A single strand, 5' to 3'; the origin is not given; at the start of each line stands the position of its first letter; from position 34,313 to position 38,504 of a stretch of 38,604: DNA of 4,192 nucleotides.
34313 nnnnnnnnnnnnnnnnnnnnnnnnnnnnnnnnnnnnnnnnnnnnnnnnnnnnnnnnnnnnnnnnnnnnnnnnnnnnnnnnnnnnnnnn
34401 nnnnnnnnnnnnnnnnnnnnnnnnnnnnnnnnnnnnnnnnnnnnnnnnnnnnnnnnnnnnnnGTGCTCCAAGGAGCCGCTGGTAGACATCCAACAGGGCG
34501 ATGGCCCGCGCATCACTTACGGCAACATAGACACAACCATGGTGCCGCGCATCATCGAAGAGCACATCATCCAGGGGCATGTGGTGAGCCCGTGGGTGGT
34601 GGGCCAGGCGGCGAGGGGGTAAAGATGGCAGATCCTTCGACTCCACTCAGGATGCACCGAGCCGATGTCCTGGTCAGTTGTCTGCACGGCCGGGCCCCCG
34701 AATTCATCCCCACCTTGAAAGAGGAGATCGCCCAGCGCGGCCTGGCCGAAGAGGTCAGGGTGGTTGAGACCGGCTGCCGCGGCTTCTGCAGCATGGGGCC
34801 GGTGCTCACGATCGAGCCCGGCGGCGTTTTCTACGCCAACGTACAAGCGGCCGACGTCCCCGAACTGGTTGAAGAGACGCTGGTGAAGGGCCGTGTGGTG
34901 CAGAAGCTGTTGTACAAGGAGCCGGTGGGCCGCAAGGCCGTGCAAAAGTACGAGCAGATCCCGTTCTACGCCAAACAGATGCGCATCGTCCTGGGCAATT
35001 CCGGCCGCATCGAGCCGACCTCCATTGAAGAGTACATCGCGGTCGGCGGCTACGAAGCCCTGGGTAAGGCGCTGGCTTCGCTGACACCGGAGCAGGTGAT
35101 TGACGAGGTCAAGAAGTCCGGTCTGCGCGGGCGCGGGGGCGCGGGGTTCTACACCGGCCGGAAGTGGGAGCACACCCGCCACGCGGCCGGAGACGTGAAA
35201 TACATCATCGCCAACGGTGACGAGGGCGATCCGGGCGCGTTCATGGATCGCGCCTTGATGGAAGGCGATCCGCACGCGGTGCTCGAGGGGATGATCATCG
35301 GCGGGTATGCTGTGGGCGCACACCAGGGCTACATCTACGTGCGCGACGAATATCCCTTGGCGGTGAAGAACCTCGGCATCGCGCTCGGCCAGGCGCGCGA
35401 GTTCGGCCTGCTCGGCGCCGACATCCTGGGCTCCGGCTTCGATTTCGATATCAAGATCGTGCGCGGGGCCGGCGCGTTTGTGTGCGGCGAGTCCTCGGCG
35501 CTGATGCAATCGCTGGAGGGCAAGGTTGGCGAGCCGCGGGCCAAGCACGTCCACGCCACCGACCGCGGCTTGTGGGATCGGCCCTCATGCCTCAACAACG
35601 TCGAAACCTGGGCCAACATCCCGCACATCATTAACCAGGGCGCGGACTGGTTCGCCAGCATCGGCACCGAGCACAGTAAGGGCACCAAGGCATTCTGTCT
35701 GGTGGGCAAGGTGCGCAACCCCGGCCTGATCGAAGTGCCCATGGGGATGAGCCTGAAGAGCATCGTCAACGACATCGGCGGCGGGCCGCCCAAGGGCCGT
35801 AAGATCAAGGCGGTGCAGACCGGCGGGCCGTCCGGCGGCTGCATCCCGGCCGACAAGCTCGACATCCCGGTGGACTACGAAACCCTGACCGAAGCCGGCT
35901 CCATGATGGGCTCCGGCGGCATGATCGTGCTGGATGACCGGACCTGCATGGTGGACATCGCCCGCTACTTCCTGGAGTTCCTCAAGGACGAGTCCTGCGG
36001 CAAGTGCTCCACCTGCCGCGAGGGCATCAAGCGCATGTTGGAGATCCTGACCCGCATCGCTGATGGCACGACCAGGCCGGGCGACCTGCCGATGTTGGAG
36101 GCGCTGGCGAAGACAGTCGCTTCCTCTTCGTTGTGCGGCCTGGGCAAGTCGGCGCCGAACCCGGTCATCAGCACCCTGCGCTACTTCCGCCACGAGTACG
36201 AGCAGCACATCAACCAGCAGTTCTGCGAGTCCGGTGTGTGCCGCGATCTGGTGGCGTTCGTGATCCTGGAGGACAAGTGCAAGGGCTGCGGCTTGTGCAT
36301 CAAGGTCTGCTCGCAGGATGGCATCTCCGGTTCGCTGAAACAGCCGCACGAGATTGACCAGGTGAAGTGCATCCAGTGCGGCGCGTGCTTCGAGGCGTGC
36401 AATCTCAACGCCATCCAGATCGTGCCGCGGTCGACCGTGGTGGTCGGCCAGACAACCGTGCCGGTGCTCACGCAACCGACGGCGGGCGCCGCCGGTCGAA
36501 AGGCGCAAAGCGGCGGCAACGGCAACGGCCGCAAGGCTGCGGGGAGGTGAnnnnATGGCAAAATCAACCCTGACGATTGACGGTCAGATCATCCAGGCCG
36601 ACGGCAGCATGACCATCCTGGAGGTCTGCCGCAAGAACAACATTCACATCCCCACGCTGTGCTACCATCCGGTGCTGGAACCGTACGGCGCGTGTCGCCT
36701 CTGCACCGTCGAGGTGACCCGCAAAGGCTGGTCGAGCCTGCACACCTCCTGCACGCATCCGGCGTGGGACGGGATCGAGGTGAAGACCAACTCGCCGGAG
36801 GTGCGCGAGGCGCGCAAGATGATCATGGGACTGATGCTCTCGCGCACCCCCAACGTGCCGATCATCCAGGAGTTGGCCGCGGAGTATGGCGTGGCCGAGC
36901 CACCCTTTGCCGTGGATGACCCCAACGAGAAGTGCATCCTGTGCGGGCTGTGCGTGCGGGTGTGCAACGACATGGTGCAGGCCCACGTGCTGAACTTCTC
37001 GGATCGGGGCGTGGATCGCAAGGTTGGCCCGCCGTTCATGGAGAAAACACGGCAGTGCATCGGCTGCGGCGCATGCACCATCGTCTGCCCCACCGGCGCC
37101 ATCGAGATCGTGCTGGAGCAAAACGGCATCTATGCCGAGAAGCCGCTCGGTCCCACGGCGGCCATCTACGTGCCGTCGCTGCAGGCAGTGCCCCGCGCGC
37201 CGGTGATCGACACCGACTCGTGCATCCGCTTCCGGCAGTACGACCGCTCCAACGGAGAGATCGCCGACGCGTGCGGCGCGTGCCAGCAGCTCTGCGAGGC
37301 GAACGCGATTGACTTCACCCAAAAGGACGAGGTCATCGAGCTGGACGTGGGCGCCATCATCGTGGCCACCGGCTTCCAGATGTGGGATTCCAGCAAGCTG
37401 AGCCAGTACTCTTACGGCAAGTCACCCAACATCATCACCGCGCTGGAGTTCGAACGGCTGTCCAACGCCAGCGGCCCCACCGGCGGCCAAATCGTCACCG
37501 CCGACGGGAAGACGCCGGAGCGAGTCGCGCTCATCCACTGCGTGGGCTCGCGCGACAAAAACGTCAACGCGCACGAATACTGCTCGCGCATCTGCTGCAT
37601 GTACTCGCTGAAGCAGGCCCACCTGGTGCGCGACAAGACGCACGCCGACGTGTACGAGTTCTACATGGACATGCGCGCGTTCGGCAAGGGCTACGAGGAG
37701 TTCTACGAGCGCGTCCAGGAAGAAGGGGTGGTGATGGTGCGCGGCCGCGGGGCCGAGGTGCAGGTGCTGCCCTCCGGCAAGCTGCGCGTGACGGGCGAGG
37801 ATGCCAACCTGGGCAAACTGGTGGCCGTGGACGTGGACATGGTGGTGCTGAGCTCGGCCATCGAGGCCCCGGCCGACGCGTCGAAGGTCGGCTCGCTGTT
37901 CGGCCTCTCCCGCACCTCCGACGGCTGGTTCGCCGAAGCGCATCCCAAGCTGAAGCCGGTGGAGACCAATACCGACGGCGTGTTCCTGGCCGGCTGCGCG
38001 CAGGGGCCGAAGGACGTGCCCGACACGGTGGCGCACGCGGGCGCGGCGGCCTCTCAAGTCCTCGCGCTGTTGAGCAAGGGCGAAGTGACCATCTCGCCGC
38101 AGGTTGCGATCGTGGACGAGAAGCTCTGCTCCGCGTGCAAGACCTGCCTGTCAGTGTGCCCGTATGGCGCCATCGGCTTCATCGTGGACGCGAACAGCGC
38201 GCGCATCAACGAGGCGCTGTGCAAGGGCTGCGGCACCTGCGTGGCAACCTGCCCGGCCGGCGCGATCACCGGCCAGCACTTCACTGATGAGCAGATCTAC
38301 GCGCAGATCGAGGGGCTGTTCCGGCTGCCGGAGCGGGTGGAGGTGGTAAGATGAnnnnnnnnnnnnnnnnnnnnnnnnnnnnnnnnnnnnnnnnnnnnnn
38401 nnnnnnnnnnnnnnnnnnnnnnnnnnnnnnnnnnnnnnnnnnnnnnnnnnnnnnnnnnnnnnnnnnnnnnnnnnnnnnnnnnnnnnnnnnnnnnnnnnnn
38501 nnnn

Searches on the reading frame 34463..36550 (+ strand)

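Call 68: search_protein_families(library=pfam, proteins=[window:34463-36550:+], max_evalue=0.00001)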
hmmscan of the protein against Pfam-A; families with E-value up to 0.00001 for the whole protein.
window:34463-36550:+ (695 aa): 8 families
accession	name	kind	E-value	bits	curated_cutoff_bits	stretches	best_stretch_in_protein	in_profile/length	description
PF01512.22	Complex1_51K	-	2.3e-45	154.6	31.2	1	216-388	1-150/150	Nuo51 FMN-binding domain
PF10589.14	NADH_4Fe-4S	-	4.9e-32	110.1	23.5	1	498-582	1-85/85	NADH-ubiquinone oxidoreductase-F iron-sulfur binding region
PF10531.15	SLBB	-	6.6e-08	32.7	27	1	411-459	2-53/55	SLBB domain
PF00037.32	Fer4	-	1.5e-07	31.4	21.1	0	600-619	2-21/24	4Fe-4S binding domain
PF14697.11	Fer4_21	-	8.3e-07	29.5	35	0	630-656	2-31/59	4Fe-4S dicluster domain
PF13237.11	Fer4_10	-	1.2e-06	28.8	25.5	1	600-646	3-52/53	4Fe-4S dicluster domain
PF13187.11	Fer4_9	-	3.2e-06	27.5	27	1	605-651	1-52/52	4Fe-4S dicluster domain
PF12838.12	Fer4_7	-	6e-06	27.1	27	0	605-649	1-51/52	4Fe-4S dicluster domain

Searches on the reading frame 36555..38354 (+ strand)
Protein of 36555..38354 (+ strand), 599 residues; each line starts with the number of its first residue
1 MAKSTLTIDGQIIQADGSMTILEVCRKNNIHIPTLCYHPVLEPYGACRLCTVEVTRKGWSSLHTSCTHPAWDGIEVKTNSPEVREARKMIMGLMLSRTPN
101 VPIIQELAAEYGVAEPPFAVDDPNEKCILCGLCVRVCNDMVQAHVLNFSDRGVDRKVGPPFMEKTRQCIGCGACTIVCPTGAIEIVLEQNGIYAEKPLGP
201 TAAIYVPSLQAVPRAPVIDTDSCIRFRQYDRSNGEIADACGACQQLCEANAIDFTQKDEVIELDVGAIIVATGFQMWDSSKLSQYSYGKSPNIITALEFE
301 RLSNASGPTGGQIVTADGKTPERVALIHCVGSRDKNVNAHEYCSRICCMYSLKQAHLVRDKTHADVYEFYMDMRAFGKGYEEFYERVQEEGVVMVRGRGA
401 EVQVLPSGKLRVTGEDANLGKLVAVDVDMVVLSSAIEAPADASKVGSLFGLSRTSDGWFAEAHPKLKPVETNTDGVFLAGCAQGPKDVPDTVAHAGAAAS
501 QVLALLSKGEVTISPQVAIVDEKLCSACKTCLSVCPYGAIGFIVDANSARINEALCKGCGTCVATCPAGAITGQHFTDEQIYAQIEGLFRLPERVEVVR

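Call 68: search_protein_families(library=pfam, proteins=[window:36555-38354:+], max_evalue=0.00001)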
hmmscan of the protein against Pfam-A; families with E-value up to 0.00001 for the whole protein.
window:36555-38354:+ (599 aa): 12 families
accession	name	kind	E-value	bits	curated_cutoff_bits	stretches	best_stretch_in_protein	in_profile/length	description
PF00037.32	Fer4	-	8.9e-24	82.7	21.1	2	550-572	2-24/24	4Fe-4S binding domain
PF12838.12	Fer4_7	-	2.3e-19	70.1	27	3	126-182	1-52/52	4Fe-4S dicluster domain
PF13510.11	Fer2_4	-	1.1e-14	54.6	22.8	1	5-80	5-81/82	2Fe-2S iron-sulfur cluster binding domain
PF13237.11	Fer4_10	-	1.5e-14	54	25.5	1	519-567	3-53/53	4Fe-4S dicluster domain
PF13187.11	Fer4_9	-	2.7e-14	53.4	27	2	525-571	2-52/52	4Fe-4S dicluster domain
PF12837.12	Fer4_6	-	2.4e-13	49.8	25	1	549-571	2-24/24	4Fe-4S binding domain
PF14697.11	Fer4_21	-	1.4e-12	48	35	2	124-184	5-58/59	4Fe-4S dicluster domain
PF12797.12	Fer4_2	-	1.4e-12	47.1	24.5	0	164-180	6-22/22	4Fe-4S binding domain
PF13484.11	Fer4_16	-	1.7e-11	45.2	30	0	556-574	2-20/66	4Fe-4S double cluster binding domain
PF13183.11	Fer4_8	-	3.9e-11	43.8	27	0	125-181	3-67/68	4Fe-4S dicluster domain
PF25160.1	LdpA_Fe-S-bd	-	1.2e-10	41.5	27.6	1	529-574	7-46/49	LdpA Fe-S cluster-binding domain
PF13534.11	Fer4_17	-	2.1e-06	28.6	22.2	0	126-181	1-59/61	4Fe-4S dicluster domain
